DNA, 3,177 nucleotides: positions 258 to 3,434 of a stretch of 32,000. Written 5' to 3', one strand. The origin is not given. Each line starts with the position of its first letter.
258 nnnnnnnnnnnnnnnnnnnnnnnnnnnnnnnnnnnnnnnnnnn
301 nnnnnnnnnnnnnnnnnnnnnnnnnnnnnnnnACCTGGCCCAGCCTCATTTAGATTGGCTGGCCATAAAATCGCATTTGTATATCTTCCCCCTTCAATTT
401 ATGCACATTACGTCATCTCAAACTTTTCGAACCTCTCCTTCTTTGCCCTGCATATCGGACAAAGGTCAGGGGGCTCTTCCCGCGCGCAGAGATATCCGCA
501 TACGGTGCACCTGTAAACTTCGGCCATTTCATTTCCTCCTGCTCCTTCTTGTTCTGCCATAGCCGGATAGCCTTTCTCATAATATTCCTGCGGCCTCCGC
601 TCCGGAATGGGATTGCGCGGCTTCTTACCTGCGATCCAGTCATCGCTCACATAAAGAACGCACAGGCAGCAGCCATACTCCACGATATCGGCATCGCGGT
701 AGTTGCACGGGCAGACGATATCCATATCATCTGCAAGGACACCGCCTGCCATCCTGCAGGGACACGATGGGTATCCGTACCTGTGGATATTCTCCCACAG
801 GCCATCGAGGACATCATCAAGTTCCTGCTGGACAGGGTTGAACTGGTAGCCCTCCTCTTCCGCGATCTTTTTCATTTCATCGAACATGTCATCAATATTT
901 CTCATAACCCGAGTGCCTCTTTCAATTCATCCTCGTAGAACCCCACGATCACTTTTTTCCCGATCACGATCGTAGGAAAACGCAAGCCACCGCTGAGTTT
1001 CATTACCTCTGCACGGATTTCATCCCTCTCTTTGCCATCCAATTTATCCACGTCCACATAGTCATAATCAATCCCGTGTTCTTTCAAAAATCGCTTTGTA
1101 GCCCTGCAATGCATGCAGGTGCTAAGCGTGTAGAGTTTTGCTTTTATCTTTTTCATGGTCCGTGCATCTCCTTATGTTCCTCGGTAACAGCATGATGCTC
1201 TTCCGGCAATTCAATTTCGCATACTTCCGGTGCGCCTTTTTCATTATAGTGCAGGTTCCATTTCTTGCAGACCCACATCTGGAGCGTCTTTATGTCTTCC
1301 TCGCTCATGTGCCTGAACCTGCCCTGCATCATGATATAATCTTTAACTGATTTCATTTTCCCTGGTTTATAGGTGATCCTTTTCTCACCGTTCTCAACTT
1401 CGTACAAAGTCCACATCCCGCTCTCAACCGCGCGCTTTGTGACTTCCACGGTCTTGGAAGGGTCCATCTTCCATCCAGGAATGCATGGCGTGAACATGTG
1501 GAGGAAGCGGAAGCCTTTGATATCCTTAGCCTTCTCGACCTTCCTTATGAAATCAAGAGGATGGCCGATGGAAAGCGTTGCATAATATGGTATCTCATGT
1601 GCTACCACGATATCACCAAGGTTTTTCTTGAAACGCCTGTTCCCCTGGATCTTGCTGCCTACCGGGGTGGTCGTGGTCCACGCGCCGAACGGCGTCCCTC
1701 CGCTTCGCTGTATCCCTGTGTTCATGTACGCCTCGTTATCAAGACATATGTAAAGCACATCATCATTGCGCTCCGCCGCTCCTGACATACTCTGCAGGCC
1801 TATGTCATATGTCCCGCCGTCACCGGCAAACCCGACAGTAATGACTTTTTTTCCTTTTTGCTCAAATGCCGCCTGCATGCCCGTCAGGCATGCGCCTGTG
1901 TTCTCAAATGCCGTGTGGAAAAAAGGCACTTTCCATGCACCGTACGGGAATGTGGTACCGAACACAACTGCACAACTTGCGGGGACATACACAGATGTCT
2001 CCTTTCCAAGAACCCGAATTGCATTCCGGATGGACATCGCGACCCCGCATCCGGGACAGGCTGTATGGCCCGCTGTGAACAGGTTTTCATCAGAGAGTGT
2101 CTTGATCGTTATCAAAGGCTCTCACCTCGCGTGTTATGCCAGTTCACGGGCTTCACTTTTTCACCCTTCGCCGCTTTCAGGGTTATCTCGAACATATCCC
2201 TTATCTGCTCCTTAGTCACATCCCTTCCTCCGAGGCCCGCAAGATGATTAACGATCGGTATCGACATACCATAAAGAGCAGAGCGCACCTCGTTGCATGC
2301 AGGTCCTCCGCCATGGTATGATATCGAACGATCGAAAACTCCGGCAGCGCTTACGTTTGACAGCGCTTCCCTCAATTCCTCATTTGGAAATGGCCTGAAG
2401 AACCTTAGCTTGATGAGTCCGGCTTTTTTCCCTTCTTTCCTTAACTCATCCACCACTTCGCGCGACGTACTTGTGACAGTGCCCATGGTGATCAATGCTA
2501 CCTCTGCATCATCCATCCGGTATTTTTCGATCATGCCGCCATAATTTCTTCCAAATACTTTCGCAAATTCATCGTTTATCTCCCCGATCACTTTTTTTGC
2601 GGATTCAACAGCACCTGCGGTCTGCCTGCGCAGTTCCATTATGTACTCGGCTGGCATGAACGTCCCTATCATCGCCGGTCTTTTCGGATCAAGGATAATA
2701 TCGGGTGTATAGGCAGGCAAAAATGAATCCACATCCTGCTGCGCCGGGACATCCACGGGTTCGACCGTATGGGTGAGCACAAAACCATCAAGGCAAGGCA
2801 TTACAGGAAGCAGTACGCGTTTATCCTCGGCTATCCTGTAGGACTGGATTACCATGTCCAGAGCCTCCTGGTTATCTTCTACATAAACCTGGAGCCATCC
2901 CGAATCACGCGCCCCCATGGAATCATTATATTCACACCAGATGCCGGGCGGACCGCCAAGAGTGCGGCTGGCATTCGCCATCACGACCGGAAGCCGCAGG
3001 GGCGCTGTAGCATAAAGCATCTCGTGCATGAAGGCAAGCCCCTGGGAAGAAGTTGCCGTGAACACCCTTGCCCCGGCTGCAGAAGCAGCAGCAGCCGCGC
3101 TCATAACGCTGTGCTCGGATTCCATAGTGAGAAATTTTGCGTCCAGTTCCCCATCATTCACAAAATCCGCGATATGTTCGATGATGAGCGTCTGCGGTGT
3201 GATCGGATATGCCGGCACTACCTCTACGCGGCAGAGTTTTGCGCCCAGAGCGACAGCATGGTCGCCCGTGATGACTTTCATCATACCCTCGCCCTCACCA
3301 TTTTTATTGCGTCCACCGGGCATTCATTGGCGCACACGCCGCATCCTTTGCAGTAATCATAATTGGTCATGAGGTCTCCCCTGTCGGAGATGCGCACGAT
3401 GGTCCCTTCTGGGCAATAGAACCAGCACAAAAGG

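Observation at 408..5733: McrC hard-wired into an operon with a 2-oxoacid:ferredoxin oxidoreductase, a ferredoxin:disulfide-reductase-rubredoxin fusion, a glutaredoxin-like protein and a bacterioferritin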

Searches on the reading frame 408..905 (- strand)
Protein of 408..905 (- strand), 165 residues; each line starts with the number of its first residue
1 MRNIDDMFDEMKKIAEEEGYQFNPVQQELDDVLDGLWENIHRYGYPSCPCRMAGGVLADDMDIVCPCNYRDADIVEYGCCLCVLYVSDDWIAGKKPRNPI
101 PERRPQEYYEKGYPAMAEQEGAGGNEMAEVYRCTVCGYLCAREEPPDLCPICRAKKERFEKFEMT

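Call 3: search_protein_families(library=pfam, proteins=[window:408-905:-], max_evalue=0.01)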
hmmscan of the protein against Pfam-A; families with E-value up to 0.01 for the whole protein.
window:408-905:- (165 aa): 3 families
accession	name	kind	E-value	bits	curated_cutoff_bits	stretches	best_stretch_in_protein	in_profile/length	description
PF02943.20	FeThRed_B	-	9.5e-19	67.9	22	1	5-93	3-93/106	Ferredoxin thioredoxin reductase catalytic beta chain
PF21349.2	RUBY_RBDX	-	1.3e-13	50.5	26.5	1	131-160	1-30/30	Rubrerythrin, rubredoxin-like domain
PF23458.2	DUF7130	-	6.7e-05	23.2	35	1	111-159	31-83/89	Domain of unknown function (DUF7130)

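Call 4: search_protein_families(library=ncbifam, proteins=[window:408-905:-], max_evalue=0.01)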
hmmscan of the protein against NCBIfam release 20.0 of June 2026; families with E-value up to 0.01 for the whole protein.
window:408-905:- (165 aa): 3 families
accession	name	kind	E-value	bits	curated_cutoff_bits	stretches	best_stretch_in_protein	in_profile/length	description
NF041072.1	FtrB_double_U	equivalog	1.2e-14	54.2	160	1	13-92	18-97/121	FtrB family double-selenoprotein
NF045767.1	RuberyRbr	equivalog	1.4e-07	31.8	200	1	127-163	155-191/194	rubrerythrin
NF045783.1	Nigrythrn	equivalog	0.0003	21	340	1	129-162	170-202/202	nigerythrin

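Call 25: search_solved_structures(query=window:408-905:-, max_evalue=0.01, show_alignments=1)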
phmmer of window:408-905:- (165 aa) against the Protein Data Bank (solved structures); distinct sequences matched with E-value up to 0.01: 8.
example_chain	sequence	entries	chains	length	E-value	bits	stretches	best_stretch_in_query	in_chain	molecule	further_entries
4tpu_A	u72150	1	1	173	2.5e-42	148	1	3-162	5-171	Rubredoxin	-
7pwe_A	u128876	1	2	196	1.3e-30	109.8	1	3-110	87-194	Ferredoxin-thioredoxin reductase subunit B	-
3mps_A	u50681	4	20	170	2.9e-06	30.5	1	118-163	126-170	Rubrerythrin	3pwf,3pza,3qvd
1nnq_A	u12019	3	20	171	2.9e-06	30.5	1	118-163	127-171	Rubrerythrin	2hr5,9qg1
1spw_A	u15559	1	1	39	0.00016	24.8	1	129-161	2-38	Rubredoxin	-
1ryt_A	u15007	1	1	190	0.00094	22.3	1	106-161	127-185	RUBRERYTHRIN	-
1b71_A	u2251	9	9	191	0.00095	22.3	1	106-161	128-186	PROTEIN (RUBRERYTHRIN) | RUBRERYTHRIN | Rubrerythrin all-iron(III) form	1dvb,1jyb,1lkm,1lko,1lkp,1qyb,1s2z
9zdh_A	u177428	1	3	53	0.0026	20.9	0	131-147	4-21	Rubredoxin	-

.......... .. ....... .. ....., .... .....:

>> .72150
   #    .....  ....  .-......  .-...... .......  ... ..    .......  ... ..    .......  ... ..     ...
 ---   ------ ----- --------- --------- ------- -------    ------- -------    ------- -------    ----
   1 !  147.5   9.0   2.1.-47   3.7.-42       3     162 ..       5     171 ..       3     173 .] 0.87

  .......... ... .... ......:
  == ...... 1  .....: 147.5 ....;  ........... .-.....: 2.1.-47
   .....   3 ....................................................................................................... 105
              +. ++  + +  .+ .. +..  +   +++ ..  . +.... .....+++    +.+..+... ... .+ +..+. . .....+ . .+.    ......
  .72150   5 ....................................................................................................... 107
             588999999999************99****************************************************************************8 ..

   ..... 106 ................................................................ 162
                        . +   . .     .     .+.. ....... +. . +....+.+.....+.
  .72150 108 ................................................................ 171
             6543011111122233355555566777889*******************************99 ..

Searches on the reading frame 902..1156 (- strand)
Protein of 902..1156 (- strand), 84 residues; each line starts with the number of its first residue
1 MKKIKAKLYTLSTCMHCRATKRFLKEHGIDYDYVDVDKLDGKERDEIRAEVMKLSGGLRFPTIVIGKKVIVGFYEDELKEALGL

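Call 3: search_protein_families(library=pfam, proteins=[window:902-1156:-], max_evalue=0.01)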
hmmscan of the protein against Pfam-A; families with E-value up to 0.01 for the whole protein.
window:902-1156:- (84 aa): 2 families
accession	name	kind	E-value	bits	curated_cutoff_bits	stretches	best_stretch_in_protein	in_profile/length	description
PF00462.30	Glutaredoxin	-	4e-17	62.6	22.9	1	7-70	2-60/60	Glutaredoxin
PF13417.12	GST_N_3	-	0.00026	21.7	22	1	8-71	1-58/75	Glutathione S-transferase, N-terminal domain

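Call 4: search_protein_families(library=ncbifam, proteins=[window:902-1156:-], max_evalue=0.01)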
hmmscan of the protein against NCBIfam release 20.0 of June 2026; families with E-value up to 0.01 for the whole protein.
window:902-1156:- (84 aa): 22 families
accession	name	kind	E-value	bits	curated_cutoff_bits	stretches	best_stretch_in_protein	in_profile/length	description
TIGR02196.1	GlrX_YruB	hypoth_equivalog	2.1e-16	60.1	88.55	1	6-82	2-73/74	glutaredoxin-like protein, YruB-family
TIGR02194.1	GlrX_NrdH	subfamily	2.6e-12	46.8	85.75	1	7-80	2-70/72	glutaredoxin-like protein NrdH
NF041212.1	Uxx_star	subfamily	2.7e-12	46.8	66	1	7-73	2-64/70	Uxx-star family glutaredoxin-like (seleno)protein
NF041211.1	gluta_UXX_star_2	equivalog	1e-09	38.2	100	1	8-74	3-65/71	UXX-star (seleno)protein family 2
TIGR02181.1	GRX_bact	equivalog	1.7e-09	37.8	90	1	8-73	3-64/80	glutaredoxin 3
NF047338.1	gluta_UXX_star_3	exception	1e-08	35.1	97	1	8-71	3-62/70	UXX-star (seleno)protein family 3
NF041106.1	ArsC_rel_Se_1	subfamily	3.5e-08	34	85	1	35-76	63-105/107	ArsC family (seleno)protein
NF007657.0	PRK10329.1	equivalog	3.8e-08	33.3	131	1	7-76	4-67/81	glutaredoxin-like protein NrdH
NF045501.1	HUGP_GUXX-star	exception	4.2e-08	33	325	1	5-73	166-230/236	HUGP/GUXX-star fusion selenoprotein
TIGR01617.1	arsC_related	subfamily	4.9e-08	33.3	75.05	1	7-55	2-49/117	Spx/MgsR family RNA polymerase-binding regulatory protein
TIGR02180.1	GRX_euk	equivalog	1.1e-07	32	87.25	1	9-72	4-67/84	glutaredoxin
NF041114.2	gluta_UXX_star_1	equivalog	1.1e-06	28.7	72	1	8-73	3-64/70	UXX-star selenoprotein family 1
NF007923.0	PRK10638.1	equivalog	2.7e-06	27.3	129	1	6-72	4-65/83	glutaredoxin 3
NF002459.0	PRK01655.1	subfamily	6.3e-06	26.2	123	0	7-36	3-32/132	transcriptional regulator Spx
TIGR02190.1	GlrX-dom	hypoth_equivalog_domain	1.1e-05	25.2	99.3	1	7-81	11-77/79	glutaredoxin-family domain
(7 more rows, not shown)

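Call 49: search_solved_structures(query=window:902-1156:-, max_evalue=0.001)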
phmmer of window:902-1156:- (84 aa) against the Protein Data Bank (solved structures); distinct sequences matched with E-value up to 0.001: 22.
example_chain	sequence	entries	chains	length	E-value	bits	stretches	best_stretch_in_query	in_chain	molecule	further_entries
3nzn_A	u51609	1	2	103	6e-20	74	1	5-83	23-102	Glutaredoxin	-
3ic4_A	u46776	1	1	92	6.4e-18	67.5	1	7-81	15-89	Glutaredoxin (Grx-1)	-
5cax_A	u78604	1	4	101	1e-15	60.5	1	5-83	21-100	Glutaredoxin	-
7pwe_A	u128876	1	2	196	3.5e-10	42.9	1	5-84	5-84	Ferredoxin-thioredoxin reductase subunit B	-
7c10_A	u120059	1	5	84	7.1e-09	38.7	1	8-84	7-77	Glutaredoxin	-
2m46_A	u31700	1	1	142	9.4e-08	35.1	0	22-81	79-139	Arsenate reductase, putative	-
7c12_A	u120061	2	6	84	1.9e-07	34.1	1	8-84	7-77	Glutaredoxin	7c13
1h75_A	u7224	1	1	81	1.2e-06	31.7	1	6-77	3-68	GLUTAREDOXIN-LIKE PROTEIN NRDH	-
4hs1_A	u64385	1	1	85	1.5e-06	31.3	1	7-83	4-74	Glutaredoxin NrdH, putative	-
4f2i_A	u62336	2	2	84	1.7e-06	31.1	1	8-83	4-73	Glutaredoxin NrdH, putative | Glutaredoxin-like protein NrdH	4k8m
4fiw_A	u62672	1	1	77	5e-06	29.6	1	7-80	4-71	Putative glutaredoxin NrdH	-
3zij_A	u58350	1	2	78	6.6e-06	29.3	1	2-83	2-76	THIOREDOXIN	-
3zit_A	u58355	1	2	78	3.3e-05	27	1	2-83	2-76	THIOREDOXIN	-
1r7h_A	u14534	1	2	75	3.8e-05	26.8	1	7-79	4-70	NrdH-redoxin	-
2mzc_A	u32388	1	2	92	0.00018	24.7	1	7-74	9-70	Glutaredoxin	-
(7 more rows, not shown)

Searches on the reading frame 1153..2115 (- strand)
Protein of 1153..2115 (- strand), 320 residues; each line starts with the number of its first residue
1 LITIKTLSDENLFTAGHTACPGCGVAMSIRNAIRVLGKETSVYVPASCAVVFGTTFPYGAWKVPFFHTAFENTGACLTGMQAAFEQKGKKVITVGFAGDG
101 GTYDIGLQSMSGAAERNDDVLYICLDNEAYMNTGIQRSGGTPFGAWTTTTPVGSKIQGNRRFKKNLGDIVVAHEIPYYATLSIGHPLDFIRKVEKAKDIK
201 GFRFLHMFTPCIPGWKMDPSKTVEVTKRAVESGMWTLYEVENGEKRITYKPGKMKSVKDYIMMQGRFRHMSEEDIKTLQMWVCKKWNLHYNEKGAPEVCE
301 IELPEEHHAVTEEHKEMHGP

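Call 3: search_protein_families(library=pfam, proteins=[window:1153-2115:-], max_evalue=0.01)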
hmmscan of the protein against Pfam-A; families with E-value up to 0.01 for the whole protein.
window:1153-2115:- (320 aa): 1 family
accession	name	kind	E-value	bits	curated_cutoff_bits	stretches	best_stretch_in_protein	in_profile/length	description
PF02775.26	TPP_enzyme_C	-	3.8e-15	56.4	21.9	1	63-206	23-150/151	Thiamine pyrophosphate enzyme, C-terminal TPP binding domain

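Call 4: search_protein_families(library=ncbifam, proteins=[window:1153-2115:-], max_evalue=0.01)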
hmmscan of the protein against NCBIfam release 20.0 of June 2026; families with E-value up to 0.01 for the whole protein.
window:1153-2115:- (320 aa): 11 families
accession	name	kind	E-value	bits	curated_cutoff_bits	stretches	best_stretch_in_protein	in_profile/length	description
NF008819.1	PRK11865.1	equivalog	8.4e-116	386.4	405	1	5-287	6-294/300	pyruvate synthase subunit PorB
NF008818.0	PRK11864.1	subfamily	1.8e-113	378.7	405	1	3-287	4-290/300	3-methyl-2-oxobutanoate dehydrogenase subunit beta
NF045792.1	OxalOxredbeta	equivalog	1.1e-78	264.4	590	1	3-286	7-300/311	oxalate oxidoreductase subunit beta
NF045766.1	PhenlGlyoxDHPadI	equivalog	1.3e-78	264.8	700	1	9-286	148-430/443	NADH-dependent phenylglyoxylate dehydrogenase subunit beta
TIGR02176.1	pyruv_ox_red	equivalog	4.5e-22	77.8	911.35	1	96-280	959-1146/1167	pyruvate:ferredoxin (flavodoxin) oxidoreductase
NF008820.0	PRK11866.1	equivalog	5.9e-16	58.7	402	1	19-213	17-203/287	2-oxoacid ferredoxin oxidoreductase subunit beta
NF007207.0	PRK09628.1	equivalog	1.1e-09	38.4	364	1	20-211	19-202/277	2-oxoglutarate ferredoxin oxidoreductase subunit beta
TIGR02177.1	PorB_KorB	subfamily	3.4e-08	33.3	261.9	1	20-212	4-188/286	2-oxoacid:acceptor oxidoreductase, beta subunit, pyruvate/2-ketoisovalerate family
NF008821.0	PRK11869.1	equivalog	1.4e-05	24.2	438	1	19-213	16-202/286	2-oxoacid ferredoxin oxidoreductase subunit beta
TIGR03846.1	sulfopy_beta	equivalog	0.0014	18.5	221.5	1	76-138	48-108/182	sulfopyruvate decarboxylase subunit beta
NF041171.1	Oxoac_fdxbeta_Archa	equivalog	0.0049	16.2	423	1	20-139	6-122/296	2-oxoacid:ferredoxin oxidoreductase subunit beta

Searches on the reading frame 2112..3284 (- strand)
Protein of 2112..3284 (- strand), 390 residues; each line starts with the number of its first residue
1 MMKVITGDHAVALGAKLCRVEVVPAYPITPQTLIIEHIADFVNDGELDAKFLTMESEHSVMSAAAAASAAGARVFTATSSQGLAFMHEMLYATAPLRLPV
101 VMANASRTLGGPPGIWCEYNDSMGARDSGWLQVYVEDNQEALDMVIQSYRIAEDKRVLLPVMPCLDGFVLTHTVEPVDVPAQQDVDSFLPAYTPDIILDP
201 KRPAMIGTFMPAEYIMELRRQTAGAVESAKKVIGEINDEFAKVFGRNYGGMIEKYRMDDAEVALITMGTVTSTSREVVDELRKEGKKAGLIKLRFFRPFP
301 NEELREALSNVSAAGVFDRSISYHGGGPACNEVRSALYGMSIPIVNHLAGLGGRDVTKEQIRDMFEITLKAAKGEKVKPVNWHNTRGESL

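Call 3: search_protein_families(library=pfam, proteins=[window:2112-3284:-], max_evalue=0.01)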
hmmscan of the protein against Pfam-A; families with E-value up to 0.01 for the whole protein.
window:2112-3284:- (390 aa): 3 families
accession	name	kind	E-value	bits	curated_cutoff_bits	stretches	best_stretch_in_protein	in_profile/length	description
PF01855.24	POR_N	-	1.1e-62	212.3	27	1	14-236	2-229/231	Pyruvate flavodoxin/ferredoxin oxidoreductase, thiamine diP-bdg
PF17147.9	PFOR_II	-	5.5e-30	104.2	27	1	260-361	1-102/102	Pyruvate:ferredoxin oxidoreductase core domain II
PF02780.25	Transketolase_C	-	1.7e-07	31.6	25.9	1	258-314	8-64/124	Transketolase, C-terminal domain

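Call 4: search_protein_families(library=ncbifam, proteins=[window:2112-3284:-], max_evalue=0.01)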
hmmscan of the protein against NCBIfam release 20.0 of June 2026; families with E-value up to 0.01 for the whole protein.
window:2112-3284:- (390 aa): 14 families
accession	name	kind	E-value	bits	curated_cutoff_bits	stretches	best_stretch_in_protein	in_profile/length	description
NF040682.1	PorA_Arch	equivalog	2.8e-151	503.8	550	1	2-373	3-376/387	pyruvate synthase subunit PorA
NF006233.0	PRK08367.1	equivalog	9.2e-132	439.6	625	1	2-388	4-392/394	pyruvate ferredoxin oxidoreductase subunit alpha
NF006232.0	PRK08366.1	equivalog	1.4e-106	356.5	646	1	2-383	7-390/394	2-ketoisovalerate ferredoxin oxidoreductase subunit alpha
NF045764.1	PhenlGlyoxDHPadG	equivalog_domain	2.9e-104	348.8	700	1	4-385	4-396/398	NADH-dependent phenylglyoxylate dehydrogenase subunit alpha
NF045791.1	OxalOxredalpha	equivalog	6.4e-100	335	500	1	2-378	4-385/395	oxalate oxidoreductase subunit alpha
NF007201.0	PRK09622.1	equivalog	5.3e-93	312.1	590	1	3-380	11-391/405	2-oxoacid:ferredoxin oxidoreductase subunit alpha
TIGR02176.1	pyruv_ox_red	equivalog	2.5e-41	141.6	911.35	1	2-367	1-377/1167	pyruvate:ferredoxin (flavodoxin) oxidoreductase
NF006412.0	PRK08659.1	equivalog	4.1e-34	118.4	411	1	2-316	5-331/378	2-oxoacid:acceptor oxidoreductase subunit alpha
NF005507.0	PRK07119.1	subfamily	2e-32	112.4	399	1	4-314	6-301/352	3-methyl-2-oxobutanoate dehydrogenase subunit VorB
TIGR03710.1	OAFO_sf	subfamily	1e-24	87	482.75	2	4-108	195-297/561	2-oxoacid:acceptor oxidoreductase subunit alpha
NF007206.0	PRK09627.1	equivalog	4.4e-20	71.9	579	1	5-309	6-324/375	2-oxoglutarate synthase subunit alpha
NF041170.1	Oxoac_fdxalpha_Archa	equivalog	6.6e-19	67.7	800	2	254-370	514-624/636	2-oxoacid:ferredoxin oxidoreductase subunit alpha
TIGR03336.1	IOR_alpha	equivalog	8.4e-09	34.3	650.9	1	3-94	3-92/595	indolepyruvate ferredoxin oxidoreductase subunit alpha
TIGR00204.1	dxs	equivalog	0.00058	18.5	465.95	1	259-336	494-571/616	1-deoxy-D-xylulose-5-phosphate synthase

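Call 71: search_solved_structures(query=window:2112-3284:-, max_evalue=1e-10)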
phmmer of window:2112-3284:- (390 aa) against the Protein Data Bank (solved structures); distinct sequences matched with E-value up to 1e-10: 7.
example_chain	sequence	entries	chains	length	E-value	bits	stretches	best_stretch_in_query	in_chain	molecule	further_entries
9bt4_B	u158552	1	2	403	1.2e-104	353.7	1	2-374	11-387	Pyruvate:Ferredoxin Oxidoreductase, subunit alpha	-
5c4i_A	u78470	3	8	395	6.9e-86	291.9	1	4-381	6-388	Oxalate oxidoreductase subunit alpha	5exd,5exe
6cin_A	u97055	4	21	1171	1.2e-29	106.8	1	15-367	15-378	PYRUVATE-FERREDOXIN OXIDOREDUCTASE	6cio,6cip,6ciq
7plm_A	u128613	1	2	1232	3e-27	98.9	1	15-367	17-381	Pyruvate:ferredoxin oxidoreductase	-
1b0p_A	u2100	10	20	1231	3.1e-27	98.9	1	15-367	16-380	PROTEIN (PYRUVATE-FERREDOXIN OXIDOREDUCTASE) | Pyruvate-Ferredoxin Oxidoreductase | PYRUVATE FERREDOXIN OXIDOREDUCTASE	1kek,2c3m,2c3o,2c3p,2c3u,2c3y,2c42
1yd7_A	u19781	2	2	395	1.2e-18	70.6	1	5-307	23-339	2-keto acid:ferredoxin oxidoreductase subunit alpha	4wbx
6n2n_A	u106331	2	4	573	4.4e-12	49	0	4-180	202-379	Pyruvate flavodoxin/ferredoxin oxidoreductase domain protein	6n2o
